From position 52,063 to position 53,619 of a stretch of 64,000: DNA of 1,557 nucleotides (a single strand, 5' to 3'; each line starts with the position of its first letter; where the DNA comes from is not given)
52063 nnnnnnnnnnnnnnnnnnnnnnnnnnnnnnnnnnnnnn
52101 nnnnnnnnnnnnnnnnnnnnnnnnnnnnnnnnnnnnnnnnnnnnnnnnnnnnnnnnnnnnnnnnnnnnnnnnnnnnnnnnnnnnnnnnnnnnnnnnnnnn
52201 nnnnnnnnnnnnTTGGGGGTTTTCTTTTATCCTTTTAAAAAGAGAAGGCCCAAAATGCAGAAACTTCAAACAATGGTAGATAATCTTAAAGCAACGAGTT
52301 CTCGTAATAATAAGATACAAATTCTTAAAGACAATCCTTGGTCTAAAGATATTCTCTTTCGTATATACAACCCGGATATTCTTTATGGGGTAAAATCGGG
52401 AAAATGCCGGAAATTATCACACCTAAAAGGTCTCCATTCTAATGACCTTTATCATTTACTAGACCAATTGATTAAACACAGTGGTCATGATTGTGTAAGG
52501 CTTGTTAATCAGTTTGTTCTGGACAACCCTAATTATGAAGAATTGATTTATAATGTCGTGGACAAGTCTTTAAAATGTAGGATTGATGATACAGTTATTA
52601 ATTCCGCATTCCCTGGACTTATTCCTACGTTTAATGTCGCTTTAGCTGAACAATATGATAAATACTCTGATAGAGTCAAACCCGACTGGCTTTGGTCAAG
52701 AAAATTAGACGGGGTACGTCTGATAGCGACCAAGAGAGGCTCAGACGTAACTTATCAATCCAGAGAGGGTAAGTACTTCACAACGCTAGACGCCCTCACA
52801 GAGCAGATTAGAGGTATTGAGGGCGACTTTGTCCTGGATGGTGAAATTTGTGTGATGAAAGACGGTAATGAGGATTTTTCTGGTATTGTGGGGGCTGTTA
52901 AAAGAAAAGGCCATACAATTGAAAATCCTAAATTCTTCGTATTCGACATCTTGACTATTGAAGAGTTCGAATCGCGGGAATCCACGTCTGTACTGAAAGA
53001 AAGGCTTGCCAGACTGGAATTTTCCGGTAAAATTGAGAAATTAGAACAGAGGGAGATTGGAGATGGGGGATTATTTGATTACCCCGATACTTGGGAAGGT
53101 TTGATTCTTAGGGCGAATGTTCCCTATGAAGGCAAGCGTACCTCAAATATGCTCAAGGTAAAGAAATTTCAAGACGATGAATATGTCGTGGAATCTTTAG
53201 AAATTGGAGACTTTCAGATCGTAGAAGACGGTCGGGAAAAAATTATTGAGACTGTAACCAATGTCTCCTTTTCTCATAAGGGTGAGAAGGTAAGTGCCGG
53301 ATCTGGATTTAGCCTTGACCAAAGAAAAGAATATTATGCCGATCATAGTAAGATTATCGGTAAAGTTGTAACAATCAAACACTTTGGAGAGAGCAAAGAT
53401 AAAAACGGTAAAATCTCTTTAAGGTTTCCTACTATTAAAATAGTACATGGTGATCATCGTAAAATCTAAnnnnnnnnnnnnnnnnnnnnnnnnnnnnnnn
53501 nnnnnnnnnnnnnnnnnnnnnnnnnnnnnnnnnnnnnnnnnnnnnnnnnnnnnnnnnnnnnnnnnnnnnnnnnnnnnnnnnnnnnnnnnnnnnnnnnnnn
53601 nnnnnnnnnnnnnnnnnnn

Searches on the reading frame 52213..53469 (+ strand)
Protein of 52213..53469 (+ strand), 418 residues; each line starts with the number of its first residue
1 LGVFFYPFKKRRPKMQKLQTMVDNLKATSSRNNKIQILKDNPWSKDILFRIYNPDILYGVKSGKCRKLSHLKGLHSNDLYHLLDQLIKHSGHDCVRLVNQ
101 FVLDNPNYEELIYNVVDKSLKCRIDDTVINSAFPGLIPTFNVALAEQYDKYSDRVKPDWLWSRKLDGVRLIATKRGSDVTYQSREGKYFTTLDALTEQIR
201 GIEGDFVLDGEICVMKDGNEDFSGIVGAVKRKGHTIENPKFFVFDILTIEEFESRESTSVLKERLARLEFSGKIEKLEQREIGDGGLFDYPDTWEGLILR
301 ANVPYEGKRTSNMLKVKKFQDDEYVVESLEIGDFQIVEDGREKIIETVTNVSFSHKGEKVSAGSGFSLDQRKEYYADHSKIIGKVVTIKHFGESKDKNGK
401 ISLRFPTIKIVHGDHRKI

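Call 45: search_protein_families(library=pfam, proteins=[window:52213-53469:+], max_evalue=0.01)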
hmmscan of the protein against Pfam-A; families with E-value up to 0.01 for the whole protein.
window:52213-53469:+ (418 aa): 2 families
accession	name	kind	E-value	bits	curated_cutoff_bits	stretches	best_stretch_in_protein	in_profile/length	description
PF01068.26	DNA_ligase_A_M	-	6.4e-12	46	26.2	1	145-317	4-204/204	ATP dependent DNA ligase domain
PF14743.12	DNA_ligase_OB_2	-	1.1e-07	32.2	28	1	340-409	2-63/66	DNA ligase OB-like domain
